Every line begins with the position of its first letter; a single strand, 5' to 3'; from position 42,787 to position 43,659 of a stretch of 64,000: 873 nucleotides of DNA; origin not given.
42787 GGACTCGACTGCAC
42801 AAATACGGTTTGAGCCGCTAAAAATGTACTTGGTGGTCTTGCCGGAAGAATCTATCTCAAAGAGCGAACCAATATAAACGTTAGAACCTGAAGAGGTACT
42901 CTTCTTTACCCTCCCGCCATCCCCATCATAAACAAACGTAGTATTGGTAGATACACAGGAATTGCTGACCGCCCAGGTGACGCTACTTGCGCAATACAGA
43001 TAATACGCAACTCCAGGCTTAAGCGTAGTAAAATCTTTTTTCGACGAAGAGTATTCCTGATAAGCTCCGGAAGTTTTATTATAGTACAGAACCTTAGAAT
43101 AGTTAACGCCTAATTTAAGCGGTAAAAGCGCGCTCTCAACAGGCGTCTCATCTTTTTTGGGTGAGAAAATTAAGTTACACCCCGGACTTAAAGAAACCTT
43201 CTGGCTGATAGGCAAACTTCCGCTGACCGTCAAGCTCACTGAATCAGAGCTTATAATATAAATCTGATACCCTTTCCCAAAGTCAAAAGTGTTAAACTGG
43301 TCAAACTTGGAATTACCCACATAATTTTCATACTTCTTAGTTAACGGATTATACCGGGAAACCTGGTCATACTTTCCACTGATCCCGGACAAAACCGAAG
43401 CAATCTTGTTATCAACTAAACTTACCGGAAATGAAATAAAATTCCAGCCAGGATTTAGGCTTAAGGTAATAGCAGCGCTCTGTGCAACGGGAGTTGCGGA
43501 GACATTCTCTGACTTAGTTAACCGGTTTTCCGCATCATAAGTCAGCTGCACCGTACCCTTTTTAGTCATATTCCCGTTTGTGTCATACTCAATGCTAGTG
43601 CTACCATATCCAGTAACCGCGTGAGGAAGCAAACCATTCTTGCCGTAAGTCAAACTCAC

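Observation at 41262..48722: Sec-signal SpvB + FG-GAP + RHS giant polymorphic toxin (TcB/TcC-fusion-like) with cognate small membrane immunity candidate and no TcA partner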

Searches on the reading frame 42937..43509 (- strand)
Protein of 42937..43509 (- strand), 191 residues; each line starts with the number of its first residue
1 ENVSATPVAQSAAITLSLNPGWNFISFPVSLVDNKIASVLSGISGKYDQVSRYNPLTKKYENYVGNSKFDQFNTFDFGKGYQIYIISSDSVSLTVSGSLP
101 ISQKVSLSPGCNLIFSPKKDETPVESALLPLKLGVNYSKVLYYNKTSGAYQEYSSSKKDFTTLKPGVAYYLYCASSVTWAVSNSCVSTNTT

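Call 13: search_protein_families(library=pfam, proteins=[window:42937-43509:-], max_evalue=10)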
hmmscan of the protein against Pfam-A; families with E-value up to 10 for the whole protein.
seq(191 aa): 0 families
